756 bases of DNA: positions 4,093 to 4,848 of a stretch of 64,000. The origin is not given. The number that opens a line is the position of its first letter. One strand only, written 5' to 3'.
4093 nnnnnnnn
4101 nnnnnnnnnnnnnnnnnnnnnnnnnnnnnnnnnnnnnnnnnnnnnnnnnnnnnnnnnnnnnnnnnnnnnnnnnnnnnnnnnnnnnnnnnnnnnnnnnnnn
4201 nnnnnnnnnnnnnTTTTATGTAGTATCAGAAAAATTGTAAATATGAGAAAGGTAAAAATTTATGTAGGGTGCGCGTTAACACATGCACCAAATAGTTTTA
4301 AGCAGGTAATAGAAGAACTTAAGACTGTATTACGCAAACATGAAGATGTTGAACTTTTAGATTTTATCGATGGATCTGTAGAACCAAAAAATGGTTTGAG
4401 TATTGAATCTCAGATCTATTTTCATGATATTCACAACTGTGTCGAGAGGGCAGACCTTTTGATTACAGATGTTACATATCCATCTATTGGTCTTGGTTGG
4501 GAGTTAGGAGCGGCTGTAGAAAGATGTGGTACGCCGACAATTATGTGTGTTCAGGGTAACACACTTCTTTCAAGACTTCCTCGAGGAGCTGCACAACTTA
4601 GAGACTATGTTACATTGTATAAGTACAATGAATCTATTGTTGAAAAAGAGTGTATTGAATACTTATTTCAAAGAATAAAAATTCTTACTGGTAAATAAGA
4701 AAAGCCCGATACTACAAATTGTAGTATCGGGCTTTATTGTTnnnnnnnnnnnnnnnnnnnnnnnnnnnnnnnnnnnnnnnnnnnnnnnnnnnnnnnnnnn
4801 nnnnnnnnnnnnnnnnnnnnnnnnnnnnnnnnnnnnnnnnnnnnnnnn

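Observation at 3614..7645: Compact dTMP/dTTP synthesis cluster with two tandem, divergent DHFR genes and an NDT-like gene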

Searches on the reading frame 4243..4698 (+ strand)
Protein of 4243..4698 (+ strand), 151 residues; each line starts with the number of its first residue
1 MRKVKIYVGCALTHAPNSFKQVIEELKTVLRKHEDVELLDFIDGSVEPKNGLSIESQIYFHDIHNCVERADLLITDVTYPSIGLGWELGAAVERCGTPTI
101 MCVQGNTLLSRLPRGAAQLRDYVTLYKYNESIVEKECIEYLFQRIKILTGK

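Call 3: search_protein_families(library=pfam, proteins=[window:4243-4698:+], max_evalue=0.01)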
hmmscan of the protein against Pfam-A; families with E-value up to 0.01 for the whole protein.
window:4243-4698:+ (151 aa): 1 family
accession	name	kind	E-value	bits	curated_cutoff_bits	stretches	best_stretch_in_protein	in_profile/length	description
PF05014.21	Nuc_deoxyrib_tr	-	0.00075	20.1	28.8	1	6-93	1-88/117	Nucleoside 2-deoxyribosyltransferase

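Call 4: search_protein_families(library=ncbifam, proteins=[window:4243-4698:+], max_evalue=0.01)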
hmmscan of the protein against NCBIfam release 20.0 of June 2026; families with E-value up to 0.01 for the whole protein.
window:4243-4698:+ (151 aa): 0 families

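Call 7: search_solved_structures(query=window:4243-4698:+, max_evalue=10, show_alignments=3)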
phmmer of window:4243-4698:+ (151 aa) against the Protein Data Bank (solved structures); distinct sequences matched with E-value up to 10: 15.
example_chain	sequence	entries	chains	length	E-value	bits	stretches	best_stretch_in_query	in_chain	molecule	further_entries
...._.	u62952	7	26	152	2.4e-08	37.2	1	28-136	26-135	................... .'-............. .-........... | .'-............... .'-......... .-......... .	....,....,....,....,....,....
2klh_A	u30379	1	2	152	2.5e-08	37.1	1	28-136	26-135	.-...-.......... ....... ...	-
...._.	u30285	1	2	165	3.3e-08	36.7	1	29-136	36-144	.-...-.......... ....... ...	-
9da1_A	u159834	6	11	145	7e-06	29.2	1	61-135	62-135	5-hydroxymethyl-dUMP N-hydrolase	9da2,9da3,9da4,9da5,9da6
8os9_A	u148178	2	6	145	7e-06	29.2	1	61-135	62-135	2'-deoxynucleoside 5'-phosphate N-hydrolase 1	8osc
8rqd_C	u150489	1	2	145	7e-06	29.2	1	61-135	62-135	2'-deoxynucleoside 5'-phosphate N-hydrolase 1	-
9i3q_A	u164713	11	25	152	7.3e-06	29.1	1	61-135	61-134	5-hydroxymethyl-dUMP N-hydrolase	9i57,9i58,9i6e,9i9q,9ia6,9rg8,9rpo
4p5e_A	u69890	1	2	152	7.4e-06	29.1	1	61-135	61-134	2'-deoxynucleoside 5'-phosphate N-hydrolase 1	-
8qhr_A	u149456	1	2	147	7.6e-06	29.1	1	61-135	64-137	2'-deoxynucleoside 5'-phosphate N-hydrolase 1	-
8rps_C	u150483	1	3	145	1e-05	28.7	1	65-135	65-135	2'-deoxynucleoside 5'-phosphate N-hydrolase 1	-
8rpt_B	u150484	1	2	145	1.1e-05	28.6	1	65-135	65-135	2'-deoxynucleoside 5'-phosphate N-hydrolase 1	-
8qhq_A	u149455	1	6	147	1.9e-05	27.8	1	61-135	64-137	2'-deoxynucleoside 5'-phosphate N-hydrolase 1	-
6ren_A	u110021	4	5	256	3.9e-05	26.8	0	61-115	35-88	3fPizza6-SH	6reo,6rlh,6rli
1e0y_A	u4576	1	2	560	1.2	12.2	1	54-94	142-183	VANILLYL-ALCOHOL OXIDASE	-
1dzn_A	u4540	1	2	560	1.2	12.2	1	54-94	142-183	VANILLYL-ALCOHOL OXIDASE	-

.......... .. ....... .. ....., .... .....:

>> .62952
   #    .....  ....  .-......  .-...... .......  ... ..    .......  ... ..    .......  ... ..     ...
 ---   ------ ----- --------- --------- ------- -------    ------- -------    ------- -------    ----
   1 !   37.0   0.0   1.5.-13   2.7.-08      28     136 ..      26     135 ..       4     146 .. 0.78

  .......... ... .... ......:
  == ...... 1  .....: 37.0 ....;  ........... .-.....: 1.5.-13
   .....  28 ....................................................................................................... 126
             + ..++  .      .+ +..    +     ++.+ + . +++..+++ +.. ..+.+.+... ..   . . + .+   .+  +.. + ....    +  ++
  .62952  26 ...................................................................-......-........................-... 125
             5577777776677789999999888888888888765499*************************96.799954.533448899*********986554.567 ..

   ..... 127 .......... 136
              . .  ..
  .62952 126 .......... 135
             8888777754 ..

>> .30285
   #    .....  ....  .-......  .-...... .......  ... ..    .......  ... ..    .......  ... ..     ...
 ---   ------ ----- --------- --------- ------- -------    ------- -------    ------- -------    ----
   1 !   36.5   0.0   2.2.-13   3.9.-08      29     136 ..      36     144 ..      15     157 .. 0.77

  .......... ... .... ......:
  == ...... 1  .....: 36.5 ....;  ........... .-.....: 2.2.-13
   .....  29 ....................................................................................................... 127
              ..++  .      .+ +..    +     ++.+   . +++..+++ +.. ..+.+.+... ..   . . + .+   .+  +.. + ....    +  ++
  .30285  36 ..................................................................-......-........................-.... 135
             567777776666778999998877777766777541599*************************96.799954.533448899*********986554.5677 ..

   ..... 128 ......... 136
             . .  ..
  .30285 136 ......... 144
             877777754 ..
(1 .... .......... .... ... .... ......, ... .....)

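Call 12: find_homologous_proteins(query=window:4243-4698:+, max_evalue=0.001)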
Query window:4243-4698:+ (151 aa): 16 proteins with E <= 0.001 among 71 candidates.
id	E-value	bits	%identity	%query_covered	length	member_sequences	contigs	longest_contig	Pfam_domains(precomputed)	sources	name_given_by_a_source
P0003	5.0e-96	336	100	100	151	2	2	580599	-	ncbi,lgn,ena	ncbi:MAG: hypothetical protein WCQ32_00915 [bacterium]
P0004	1.7e-52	195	56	99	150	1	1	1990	PF05014.22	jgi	jgi:nucleoside 2-deoxyribosyltransferase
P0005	5.1e-26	109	41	92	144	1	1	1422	-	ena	-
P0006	7.8e-25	105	48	89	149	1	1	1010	-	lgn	-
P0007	5.1e-22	96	49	76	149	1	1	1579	-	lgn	-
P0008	1.3e-21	95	50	76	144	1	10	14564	-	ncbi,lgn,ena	ncbi:MAG: hypothetical protein AAB970_00395 [Patescibacteria group bacterium]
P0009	3.1e-20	90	44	75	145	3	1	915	-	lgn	-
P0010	9.6e-18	82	43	76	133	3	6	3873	-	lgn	-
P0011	5.2e-15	74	43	73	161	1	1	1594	-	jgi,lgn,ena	-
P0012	3.3e-14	71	40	74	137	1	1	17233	-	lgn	-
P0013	4.9e-14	70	39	74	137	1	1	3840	-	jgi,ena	-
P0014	5.7e-14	70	42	85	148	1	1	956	PF05014.22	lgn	-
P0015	8.2e-11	60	38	95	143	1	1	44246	PF05014.22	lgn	-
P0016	2.1e-9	55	36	74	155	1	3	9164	-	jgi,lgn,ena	jgi:hypothetical protein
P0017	4.4e-9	54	37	75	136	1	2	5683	-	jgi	jgi:hypothetical protein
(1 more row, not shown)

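Call 14: find_encoding_contigs(protein=P0008, flank=8000, max_places=3)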
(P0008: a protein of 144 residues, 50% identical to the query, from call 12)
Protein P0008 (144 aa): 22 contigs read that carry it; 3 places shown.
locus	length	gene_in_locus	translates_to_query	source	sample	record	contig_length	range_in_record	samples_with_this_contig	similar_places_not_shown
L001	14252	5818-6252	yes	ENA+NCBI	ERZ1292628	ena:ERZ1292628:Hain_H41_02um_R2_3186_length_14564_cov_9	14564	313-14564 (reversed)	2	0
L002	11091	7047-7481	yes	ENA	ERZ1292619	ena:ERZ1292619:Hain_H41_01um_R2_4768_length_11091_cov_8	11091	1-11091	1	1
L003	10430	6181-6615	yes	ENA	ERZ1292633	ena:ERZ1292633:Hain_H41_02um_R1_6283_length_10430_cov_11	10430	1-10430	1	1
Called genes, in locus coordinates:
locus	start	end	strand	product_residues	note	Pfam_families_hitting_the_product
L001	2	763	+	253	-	PF04402:SIMPL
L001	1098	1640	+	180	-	PF02357:NusG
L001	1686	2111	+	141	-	PF03946:Ribosomal_L11_N, PF00298:Ribosomal_L11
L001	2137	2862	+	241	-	-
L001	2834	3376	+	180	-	PF00186:DHFR_1, PF01872:RibD_C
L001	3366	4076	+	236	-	PF01996:F420_ligase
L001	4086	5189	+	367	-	PF08443:RimK (faint), PF07478:Dala_Dala_lig_C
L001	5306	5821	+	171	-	-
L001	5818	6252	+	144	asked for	-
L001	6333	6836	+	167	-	PF00383:dCMP_cyt_deam_1, PF14437:MafB19-deam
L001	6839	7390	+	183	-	PF13238:AAA_18 (weak), PF13207:AAA_17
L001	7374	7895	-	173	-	PF00186:DHFR_1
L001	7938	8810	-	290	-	PF00303:Thymidylat_synt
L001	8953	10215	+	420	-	PF00270:DEAD, PF04851:ResIII (weak), PF00271:Helicase_C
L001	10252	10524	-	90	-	PF00830:Ribosomal_L28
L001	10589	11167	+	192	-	PF02163:Peptidase_M50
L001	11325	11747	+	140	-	PF00164:Ribosom_S12_S23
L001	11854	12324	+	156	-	PF00177:Ribosomal_S7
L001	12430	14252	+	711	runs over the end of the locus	PF00009:GTP_EFTU, PF22042:EF-G_D2, PF03144:GTP_EFTU_D2, PF14492:EFG_III, PF16658:RF3_C, PF03764:EFG_IV, PF00679:EFG_C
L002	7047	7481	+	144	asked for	-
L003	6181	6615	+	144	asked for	-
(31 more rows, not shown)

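Call 15: find_encoding_contigs(protein=P0015, flank=8000, max_places=2)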
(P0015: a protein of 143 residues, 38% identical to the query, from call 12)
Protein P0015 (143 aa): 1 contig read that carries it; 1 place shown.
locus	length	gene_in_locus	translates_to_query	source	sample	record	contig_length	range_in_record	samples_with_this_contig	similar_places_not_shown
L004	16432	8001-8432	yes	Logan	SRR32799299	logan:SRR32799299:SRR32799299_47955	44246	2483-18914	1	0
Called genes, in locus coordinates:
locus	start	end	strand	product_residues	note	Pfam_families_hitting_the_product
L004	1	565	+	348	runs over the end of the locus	PF25975:CzcB_C (weak)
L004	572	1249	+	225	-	PF00005:ABC_tran, PF02463:SMC_N (faint), PF13304:AAA_21 (faint)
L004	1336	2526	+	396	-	PF12704:MacB_PCD, PF02687:FtsX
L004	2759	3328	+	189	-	-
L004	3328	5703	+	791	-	PF09852:DUF2079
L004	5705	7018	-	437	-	PF05977:MFS_3, PF07690:MFS_1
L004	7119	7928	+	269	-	PF03477:ATP-cone, PF04471:Mrr_cat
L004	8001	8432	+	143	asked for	PF05014:Nuc_deoxyrib_tr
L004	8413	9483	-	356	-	PF00486:Trans_reg_C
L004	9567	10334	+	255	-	-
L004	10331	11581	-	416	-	PF00817:IMS, PF21999:IMS_HHH_1 (weak), PF11799:IMS_C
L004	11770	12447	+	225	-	PF01797:Y1_Tnp (weak)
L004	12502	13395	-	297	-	PF01522:Polysacc_deac_1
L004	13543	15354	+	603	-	PF00009:GTP_EFTU, PF01926:MMR_HSR1 (faint), PF03144:GTP_EFTU_D2, PF22042:EF-G_D2, PF00679:EFG_C, PF21018:BipA_C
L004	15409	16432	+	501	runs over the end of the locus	-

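Call 22: find_encoding_contigs(protein=P0012, flank=7000, max_places=2)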
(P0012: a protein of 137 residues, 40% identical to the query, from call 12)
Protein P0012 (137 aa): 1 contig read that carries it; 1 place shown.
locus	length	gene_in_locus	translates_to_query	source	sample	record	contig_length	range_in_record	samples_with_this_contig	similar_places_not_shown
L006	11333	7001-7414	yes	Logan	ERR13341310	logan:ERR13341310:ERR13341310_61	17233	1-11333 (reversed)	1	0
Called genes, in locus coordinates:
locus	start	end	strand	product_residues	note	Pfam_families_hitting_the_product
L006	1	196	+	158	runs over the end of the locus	PF12587:DUF3761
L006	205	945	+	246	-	PF03372:Exo_endo_phos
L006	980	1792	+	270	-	PF22435:MRM3-like_sub_bind, PF22655:SpoU_sub_bind_like, PF00588:SpoU_methylase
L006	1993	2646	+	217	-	-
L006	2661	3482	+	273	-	PF00072:Response_reg (weak)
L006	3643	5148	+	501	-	PF00391:PEP-utilizers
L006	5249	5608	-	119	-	-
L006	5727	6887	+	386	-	-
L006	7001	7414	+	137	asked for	-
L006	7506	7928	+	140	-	PF13673:Acetyltransf_10, PF00583:Acetyltransf_1, PF13508:Acetyltransf_7, PF08445:FR47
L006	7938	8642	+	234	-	PF02578:Cu-oxidase_4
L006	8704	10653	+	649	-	PF25917:BSH_RND (faint), PF25881:HH_YBHG (faint), PF26002:Beta-barrel_AprE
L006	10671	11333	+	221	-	?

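Call 23: find_encoding_contigs(protein=P0016, flank=7000, max_places=2)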
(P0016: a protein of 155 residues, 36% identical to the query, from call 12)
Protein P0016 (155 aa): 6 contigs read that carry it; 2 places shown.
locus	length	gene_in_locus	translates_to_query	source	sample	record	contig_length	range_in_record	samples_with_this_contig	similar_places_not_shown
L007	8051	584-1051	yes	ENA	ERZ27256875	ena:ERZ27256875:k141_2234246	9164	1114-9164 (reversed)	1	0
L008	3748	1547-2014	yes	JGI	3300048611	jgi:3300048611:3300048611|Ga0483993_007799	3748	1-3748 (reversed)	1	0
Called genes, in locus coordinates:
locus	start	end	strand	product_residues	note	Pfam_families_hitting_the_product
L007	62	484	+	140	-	PF03946:Ribosomal_L11_N, PF00298:Ribosomal_L11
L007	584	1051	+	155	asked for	-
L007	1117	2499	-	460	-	PF02511:Thy1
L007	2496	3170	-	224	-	PF22769:DCD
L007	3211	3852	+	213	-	PF02223:Thymidylate_kin, PF13207:AAA_17 (faint)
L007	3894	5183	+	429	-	PF00464:SHMT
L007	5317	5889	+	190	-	PF20803:PaaX_M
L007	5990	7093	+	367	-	PF11141:DUF2914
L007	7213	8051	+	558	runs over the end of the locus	PF03485:Arg_tRNA_synt_N, PF00750:tRNA-synt_1d, PF05746:DALR_1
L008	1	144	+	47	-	?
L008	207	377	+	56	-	PF00584:SecE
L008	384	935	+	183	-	PF02357:NusG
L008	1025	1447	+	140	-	PF03946:Ribosomal_L11_N, PF00298:Ribosomal_L11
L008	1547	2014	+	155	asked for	-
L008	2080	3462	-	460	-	PF02511:Thy1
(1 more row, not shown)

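Call 24: find_encoding_contigs(protein=P0017, flank=6000, max_places=2)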
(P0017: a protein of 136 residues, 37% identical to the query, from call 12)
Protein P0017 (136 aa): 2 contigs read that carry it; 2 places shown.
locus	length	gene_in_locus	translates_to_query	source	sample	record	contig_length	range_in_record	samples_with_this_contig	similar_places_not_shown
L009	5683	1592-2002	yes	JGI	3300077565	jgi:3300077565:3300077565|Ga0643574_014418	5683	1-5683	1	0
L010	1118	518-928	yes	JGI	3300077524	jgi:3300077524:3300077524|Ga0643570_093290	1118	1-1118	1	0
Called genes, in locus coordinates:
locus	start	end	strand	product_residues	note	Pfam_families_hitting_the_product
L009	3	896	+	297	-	?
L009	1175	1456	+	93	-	PF00216:Bac_DNA_binding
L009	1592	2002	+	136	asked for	-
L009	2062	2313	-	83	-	-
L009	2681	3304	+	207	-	PF07638:Sigma70_ECF (faint), PF04542:Sigma70_r2, PF08281:Sigma70_r4_2, PF04545:Sigma70_r4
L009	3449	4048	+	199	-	-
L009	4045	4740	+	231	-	PF08843:AbiEii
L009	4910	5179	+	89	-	-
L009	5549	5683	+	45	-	?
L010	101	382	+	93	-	PF00216:Bac_DNA_binding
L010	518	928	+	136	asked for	-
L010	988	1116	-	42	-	?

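Call 26: find_related_loci(query=A3, collection=genome_contigs, flank=7000)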
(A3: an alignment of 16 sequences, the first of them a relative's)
Query A3 (151 aa) in genome_contigs; peptide patterns used: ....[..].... (x = any residue, [..] = any of these).
22 stretches matched a pattern; 22 encode a relative of the query (tblastn E <= 1e-3); 22 distinct loci.
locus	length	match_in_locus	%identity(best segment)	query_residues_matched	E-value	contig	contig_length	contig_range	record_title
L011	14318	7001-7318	43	3-115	4e-25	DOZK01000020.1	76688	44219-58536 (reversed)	MAG TPA_asm: Candidatus Nomurabacteria bacterium isolate UBA11704 contig_1658, whole genome shotgun sequence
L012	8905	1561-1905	41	1-121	8e-25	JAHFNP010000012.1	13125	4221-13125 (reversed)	MAG: Candidatus Nomurabacteria bacterium isolate nzgw483 NODE_10327_length_13126_cov_3.561784, whole genome shotgun sequ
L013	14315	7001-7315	43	1-112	1e-23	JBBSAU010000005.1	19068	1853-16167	MAG: Patescibacteria group bacterium isolate La6_metabat2.044 La6_metabat2.044_K_292090_L_19068_cov_232.0000, whole geno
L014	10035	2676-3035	39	4-130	2e-23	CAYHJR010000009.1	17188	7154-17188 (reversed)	MAG TPA_asm: uncultured Candidatus Saccharibacteria bacterium isolate ERP119705_co13_491 genome assembly, contig: NODE_4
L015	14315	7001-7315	41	1-112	5e-22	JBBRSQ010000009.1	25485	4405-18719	MAG: Patescibacteria group bacterium isolate La2_metabat2.105 La2_metabat2.105_K_940729L25485_cov_29.7622, whole genome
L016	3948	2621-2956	36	2-115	2e-21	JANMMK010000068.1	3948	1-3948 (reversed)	MAG: bacterium isolate OTE_58_metabat_52 OTE_58_k141_6039717, whole genome shotgun sequence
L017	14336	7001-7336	40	3-125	1e-20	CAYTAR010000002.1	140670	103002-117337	MAG TPA_asm: uncultured Candidatus Saccharibacteria bacterium isolate SRP319275_co5_193 genome assembly, contig: NODE_18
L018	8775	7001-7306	39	4-112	5e-22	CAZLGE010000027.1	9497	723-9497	MAG TPA_asm: uncultured Gammaproteobacteria bacterium isolate binchicken_co269_228 genome assembly, contig: NODE_7390_le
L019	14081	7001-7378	35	1-134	3e-20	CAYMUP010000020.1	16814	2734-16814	MAG TPA_asm: uncultured Candidatus Saccharibacteria bacterium isolate SRP286056_co1_462 genome assembly, contig: NODE_41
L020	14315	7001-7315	40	3-115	6e-20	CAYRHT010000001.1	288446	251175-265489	MAG TPA_asm: uncultured Gammaproteobacteria bacterium isolate binchicken_co28_75 genome assembly, contig: NODE_4_length_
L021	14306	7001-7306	40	4-112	8e-20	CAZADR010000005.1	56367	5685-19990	MAG TPA_asm: uncultured Candidatus Saccharibacteria bacterium isolate ERP113451_co1_17 genome assembly, contig: NODE_420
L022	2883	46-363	38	2-115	1e-19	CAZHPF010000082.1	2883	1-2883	MAG TPA_asm: uncultured Candidatus Saccharibacteria bacterium isolate SRP136066_co1_420 genome assembly, contig: NODE_73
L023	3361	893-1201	38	5-115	5e-19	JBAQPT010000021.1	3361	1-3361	MAG: Minisyncoccia bacterium isolate MFD03286_ilm_asm_bin13 k127_25890, whole genome shotgun sequence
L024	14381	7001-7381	39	5-138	8e-19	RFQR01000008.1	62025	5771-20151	MAG: bacterium isolate WB4_3_0878 contig_100_7, whole genome shotgun sequence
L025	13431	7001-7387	37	1-135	6e-18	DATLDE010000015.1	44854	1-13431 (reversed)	MAG TPA_asm: Candidatus Limnocylindrales bacterium isolate SMAG_U14342 k141_7236726, whole genome shotgun sequence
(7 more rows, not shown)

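Call 30: predict_structure(alignment_id=A3)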
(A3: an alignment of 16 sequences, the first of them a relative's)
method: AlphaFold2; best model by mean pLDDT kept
length: 151 residues; sequences in the alignment: 16
mean_pLDDT: 91.5   pTM: 0.86
mean pLDDT of the five models: 91.5, 86.2, 86.2, 84.8, 84.1
residues with pLDDT >= 90: 113; 70-90: 34; 50-70: 4; < 50: 0
segments of 3 or more residues with pLDDT < 50: none
pLDDT, mean of each block of 10 residues (from residue 1): 93 90 96 95 73 84 95 96 93 96 92 92 94 94 92 76
secondary structure, 60 per line:
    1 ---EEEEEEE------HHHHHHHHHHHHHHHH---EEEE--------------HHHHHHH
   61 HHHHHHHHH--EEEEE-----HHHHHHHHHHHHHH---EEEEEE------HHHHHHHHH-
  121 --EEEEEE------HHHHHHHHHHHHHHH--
elements in order: E4-10 H17-32 E36-39 H54-69 E72-76 H82-95 E99-104 H111-119 E123-128 H135-149

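Call 38: fold_search(model_id=the predicted structure, library=pdb)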
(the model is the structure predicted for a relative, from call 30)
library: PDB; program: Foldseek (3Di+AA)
matches with E <= 10: 1527; with E <= 0.001: 42
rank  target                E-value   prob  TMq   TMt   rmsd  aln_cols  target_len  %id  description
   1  8rpt_A                2.0e-07  1.00  0.64  0.71   3.9       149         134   23  Crystal structure of human DNPH1 mutant- D80A (released 2024-11-20)
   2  2klh_MODEL_1_A        3.3e-07  1.00  0.66  0.66   4.1       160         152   21  NMR Structure of RCL in complex with GMP (released 2009-10-20)
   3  8rpt_B                7.9e-07  1.00  0.69  0.73   3.8       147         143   21  Crystal structure of human DNPH1 mutant- D80A (released 2024-11-20)
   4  8os9_B                1.0e-06  1.00  0.61  0.71   4.2       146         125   21  Structure of Homo sapiens 2'-deoxynucleoside 5'-phosphate N-hydrolase 1 (DNPH1) (released 2023-08-30)
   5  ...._A                1.5e-06  1.00  0.65  0.76   4.2       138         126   25  Crystal structure of rcl with 5'-phiosphorothioate-adenosine (released 2013-01-02)
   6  9ia6_A                1.6e-06  1.00  0.64  0.74   5.5       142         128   23  Crystal structure of DNPH1 bound by compound 3. (released 2025-11-12)
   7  9ia6_B                1.8e-06  1.00  0.64  0.72   5.4       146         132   24  Crystal structure of DNPH1 bound by compound 3. (released 2025-11-12)
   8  9i9q_D                1.9e-06  1.00  0.68  0.75   5.3       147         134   23  Crystal structure of DNPH1 bound by compound 2. (released 2025-11-12)
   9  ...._B                2.1e-06  1.00  0.68  0.81   3.7       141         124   23  Crystal structure of rcl with 5'-phiosphorothioate-adenosine (released 2013-01-02)
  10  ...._D                2.8e-06  1.00  0.65  0.72   5.4       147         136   22  Crystal structure of DNPH1 (RCL) with 6-CYCLOPENTYL-AMP (released 2014-02-05)
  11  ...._D                3.0e-06  1.00  0.65  0.77   4.2       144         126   23  Crystal structure of rcl with 6-cyclopentyl-AMP (released 2013-01-02)
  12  8rps_A                3.2e-06  1.00  0.65  0.75   4.3       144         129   22  Crystal structure of human DNPH1 mutant- D80N bound to 5hmdUMP (released 2024-11-20)
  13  9ia6_C                3.7e-06  1.00  0.63  0.74   5.0       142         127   20  Crystal structure of DNPH1 bound by compound 3. (released 2025-11-12)
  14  8rqd_A                3.7e-06  1.00  0.68  0.73   3.9       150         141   22  Crystal structure of human DNPH1 mutant-Y24F (released 2024-11-20)
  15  9s0o_A                4.4e-06  1.00  0.68  0.74   3.7       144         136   20  Crystal structure of DNPH1 bound by compound 6 (released 2025-12-24)
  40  4hx9_D                4.1e-04  1.00  0.49  0.48   7.8       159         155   19  Designed Phosphodeoxyribosyltransferase (released 2013-01-16)
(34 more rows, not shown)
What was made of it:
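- On DNPH1/Rcl-type dNMP N-glycosidase: The Foldseek top 35 chains are all DNPH1/Rcl, with E-values down to 2e-7 and TM 0.6-0.8 (calls 30, 38).
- Closest known: MilB / BcmB. Same: They share the fold, with Foldseek E-values of 1e-4 to 5e-4 (call 38).
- A designed phosphodeoxyribosyltransferase (4hx9) is among the fold hits (call 38).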
